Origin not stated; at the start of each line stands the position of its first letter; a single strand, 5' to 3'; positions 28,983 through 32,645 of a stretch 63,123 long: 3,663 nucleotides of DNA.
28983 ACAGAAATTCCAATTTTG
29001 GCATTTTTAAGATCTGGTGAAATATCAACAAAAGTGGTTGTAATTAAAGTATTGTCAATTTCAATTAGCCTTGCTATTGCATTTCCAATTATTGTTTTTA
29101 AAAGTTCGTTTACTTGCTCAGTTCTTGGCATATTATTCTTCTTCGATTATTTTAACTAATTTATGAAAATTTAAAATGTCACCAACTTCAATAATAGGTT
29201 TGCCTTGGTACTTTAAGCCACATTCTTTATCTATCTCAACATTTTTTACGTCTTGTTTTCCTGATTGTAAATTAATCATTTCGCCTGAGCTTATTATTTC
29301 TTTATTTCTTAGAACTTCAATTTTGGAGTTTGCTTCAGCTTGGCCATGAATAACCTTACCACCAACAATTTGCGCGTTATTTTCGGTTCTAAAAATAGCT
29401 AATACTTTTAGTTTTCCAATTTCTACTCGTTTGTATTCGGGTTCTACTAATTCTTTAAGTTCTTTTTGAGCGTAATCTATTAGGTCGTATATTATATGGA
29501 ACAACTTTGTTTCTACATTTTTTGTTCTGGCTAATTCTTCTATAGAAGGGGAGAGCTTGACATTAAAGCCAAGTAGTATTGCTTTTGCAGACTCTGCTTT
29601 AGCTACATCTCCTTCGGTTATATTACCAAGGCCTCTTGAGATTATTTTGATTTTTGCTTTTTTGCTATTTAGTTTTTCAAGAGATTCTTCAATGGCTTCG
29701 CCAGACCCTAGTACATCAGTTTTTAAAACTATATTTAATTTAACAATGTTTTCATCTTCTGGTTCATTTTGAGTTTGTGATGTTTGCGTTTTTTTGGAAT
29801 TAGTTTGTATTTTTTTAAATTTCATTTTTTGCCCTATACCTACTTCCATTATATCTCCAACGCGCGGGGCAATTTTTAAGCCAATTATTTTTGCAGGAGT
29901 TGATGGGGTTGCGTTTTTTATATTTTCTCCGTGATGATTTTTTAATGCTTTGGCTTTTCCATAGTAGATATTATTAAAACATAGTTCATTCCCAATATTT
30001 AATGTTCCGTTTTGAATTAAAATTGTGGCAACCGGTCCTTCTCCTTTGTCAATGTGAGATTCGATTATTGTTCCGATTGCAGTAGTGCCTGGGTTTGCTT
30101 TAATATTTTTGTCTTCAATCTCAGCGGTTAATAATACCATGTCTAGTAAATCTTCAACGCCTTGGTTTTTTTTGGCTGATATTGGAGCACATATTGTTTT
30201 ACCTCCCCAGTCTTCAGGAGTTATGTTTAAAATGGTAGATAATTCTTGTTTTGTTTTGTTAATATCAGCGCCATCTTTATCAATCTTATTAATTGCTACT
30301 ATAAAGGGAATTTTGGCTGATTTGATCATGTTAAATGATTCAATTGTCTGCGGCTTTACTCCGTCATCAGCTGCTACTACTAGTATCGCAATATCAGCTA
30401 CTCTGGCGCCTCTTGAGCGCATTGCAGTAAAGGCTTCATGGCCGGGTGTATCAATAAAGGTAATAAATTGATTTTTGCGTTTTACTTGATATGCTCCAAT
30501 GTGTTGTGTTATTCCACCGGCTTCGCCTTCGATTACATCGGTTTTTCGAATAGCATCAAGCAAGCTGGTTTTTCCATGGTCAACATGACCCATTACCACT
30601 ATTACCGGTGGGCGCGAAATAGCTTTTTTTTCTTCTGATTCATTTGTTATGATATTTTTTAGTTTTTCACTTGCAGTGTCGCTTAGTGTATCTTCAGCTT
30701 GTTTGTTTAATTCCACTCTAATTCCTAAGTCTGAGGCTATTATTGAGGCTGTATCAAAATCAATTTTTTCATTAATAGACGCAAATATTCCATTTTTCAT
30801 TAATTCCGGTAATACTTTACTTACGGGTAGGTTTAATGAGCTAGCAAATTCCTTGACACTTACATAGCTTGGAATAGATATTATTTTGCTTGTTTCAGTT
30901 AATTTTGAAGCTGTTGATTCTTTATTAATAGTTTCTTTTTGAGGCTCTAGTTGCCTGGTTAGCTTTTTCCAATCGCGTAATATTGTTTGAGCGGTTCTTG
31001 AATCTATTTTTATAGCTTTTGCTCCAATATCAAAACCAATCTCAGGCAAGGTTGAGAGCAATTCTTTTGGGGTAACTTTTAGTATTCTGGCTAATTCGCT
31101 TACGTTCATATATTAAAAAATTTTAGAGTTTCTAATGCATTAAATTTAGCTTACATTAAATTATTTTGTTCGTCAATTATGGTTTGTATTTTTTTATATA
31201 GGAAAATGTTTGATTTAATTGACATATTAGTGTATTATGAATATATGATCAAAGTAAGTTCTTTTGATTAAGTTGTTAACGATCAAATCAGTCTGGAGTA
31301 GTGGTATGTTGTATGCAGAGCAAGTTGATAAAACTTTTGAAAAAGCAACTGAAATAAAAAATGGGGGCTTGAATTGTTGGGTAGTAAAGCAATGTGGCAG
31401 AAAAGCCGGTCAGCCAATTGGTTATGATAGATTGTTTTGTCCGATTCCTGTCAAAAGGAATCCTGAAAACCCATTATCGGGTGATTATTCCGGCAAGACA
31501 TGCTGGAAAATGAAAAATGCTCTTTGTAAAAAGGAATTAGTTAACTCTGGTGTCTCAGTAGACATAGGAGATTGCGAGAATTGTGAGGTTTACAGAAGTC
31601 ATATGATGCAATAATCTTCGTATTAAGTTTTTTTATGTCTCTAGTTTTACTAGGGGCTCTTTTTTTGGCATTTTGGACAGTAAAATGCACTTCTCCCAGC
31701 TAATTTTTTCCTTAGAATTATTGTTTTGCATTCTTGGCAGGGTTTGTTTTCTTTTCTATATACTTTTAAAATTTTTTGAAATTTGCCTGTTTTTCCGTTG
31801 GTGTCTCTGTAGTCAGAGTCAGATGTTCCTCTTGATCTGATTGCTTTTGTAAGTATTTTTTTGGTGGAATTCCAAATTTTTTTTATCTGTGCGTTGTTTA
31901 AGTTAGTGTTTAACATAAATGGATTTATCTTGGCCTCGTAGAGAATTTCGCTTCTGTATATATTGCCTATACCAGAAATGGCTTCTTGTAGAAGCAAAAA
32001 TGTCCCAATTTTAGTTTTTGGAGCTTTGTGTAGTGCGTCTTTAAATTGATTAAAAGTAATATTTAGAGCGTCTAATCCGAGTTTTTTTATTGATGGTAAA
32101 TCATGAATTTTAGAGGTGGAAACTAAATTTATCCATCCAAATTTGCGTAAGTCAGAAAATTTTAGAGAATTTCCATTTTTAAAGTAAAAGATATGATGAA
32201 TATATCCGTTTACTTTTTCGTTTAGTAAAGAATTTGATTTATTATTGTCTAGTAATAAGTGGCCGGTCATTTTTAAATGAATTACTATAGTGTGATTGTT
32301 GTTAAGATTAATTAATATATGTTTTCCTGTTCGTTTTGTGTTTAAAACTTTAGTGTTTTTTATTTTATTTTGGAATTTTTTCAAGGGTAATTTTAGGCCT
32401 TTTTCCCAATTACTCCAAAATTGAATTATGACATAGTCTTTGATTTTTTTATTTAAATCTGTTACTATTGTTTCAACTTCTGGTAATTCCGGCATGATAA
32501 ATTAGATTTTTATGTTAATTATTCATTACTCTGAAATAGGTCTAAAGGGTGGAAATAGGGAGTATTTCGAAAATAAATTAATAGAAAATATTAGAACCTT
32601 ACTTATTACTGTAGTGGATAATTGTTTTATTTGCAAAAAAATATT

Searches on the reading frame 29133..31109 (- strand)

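Call 7: search_protein_families(library=pfam, proteins=[window:29133-31109:-], max_evalue=0.01)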
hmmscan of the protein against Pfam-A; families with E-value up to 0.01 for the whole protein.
window:29133-31109:- (658 aa): 12 families
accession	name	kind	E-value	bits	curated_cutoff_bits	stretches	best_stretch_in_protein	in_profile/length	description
PF00009.33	GTP_EFTU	-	1.9e-39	135.7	26.5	1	169-326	5-183/188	Elongation factor Tu GTP binding domain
PF11987.13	IF-2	-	2.8e-30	105.1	27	1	435-546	4-115/117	Translation-initiation factor 2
PF22042.2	EF-G_D2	-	2.2e-19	69.8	27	1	344-423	2-83/84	Elongation factor G domain 2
PF04760.21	IF2_N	-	1e-15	57.7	25.3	1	80-130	1-52/53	Translation initiation factor IF-2, N-terminal region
PF01926.29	MMR_HSR1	-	7.1e-13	49.1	21.9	1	170-275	2-113/113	50S ribosome-binding GTPase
PF00071.28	Ras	-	1.6e-05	25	21.6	1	170-325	2-156/162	Ras family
PF08477.19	Roc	-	5e-05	23.9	27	1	170-277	2-119/119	Ras of Complex, Roc, domain of DAPkinase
PF03308.22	MeaB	-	9.7e-05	21.9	23.1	1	235-329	144-235/273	Methylmalonyl Co-A mutase-associated GTPase MeaB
PF02421.24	FeoB_N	-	0.00035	20.6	27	1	170-323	3-154/156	Ferrous iron transport protein B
PF03144.31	GTP_EFTU_D2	-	0.00083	20.2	30.3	0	580-646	2-72/73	Elongation factor Tu domain 2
PF00025.27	Arf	-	0.0015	18.5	22.3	1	169-323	16-168/174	ADP-ribosylation factor family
PF10662.15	PduV-EutP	-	0.0017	18.6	21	1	170-323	4-139/143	Ethanolamine utilisation - propanediol utilisation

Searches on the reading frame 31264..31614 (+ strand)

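Call 66: search_protein_families(library=pfam, proteins=[window:31264-31614:+], max_evalue=0.1)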
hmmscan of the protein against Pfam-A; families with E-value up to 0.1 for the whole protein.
window:31264-31614:+ (116 aa): 1 family
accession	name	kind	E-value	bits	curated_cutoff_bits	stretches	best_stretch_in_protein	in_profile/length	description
PF18256.6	HscB_4_cys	-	0.011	16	26.2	1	38-60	3-21/27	Co-chaperone HscB tetracysteine metal binding motif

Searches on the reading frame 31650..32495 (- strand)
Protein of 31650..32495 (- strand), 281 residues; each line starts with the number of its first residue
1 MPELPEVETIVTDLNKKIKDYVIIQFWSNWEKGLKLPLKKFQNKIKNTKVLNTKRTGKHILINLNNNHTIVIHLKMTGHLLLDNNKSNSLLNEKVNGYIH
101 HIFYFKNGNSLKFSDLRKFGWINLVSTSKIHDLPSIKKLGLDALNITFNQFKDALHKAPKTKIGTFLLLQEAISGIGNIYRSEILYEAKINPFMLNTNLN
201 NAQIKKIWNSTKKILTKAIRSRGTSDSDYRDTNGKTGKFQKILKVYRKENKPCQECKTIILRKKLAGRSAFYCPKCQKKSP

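Call 7: search_protein_families(library=pfam, proteins=[window:31650-32495:-], max_evalue=0.01)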
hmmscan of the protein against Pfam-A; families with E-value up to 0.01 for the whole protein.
window:31650-32495:- (281 aa): 5 families
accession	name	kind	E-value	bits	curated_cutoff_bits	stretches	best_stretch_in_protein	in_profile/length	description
PF01149.29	Fapy_DNA_glyco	-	2.2e-26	93.2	25.5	1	1-121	1-116/117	Formamidopyrimidine-DNA glycosylase N-terminal domain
PF06831.19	H2TH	-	3.2e-20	72.3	34.7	1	139-225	1-88/93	Formamidopyrimidine-DNA glycosylase H2TH domain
PF06827.20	zf-FPG_IleRS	-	4.3e-07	30.1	21.3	1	251-278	2-29/30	Zinc finger found in FPG and IleRS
PF05833.16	NFACT_N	-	2.2e-05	23.9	31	1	143-242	170-265/456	NFACT N-terminal and middle domains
PF06677.18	Auto_anti-p27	-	0.0029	18.1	24.1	1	250-277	15-40/40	Sjogren's syndrome/scleroderma autoantigen 1 (Autoantigen p27)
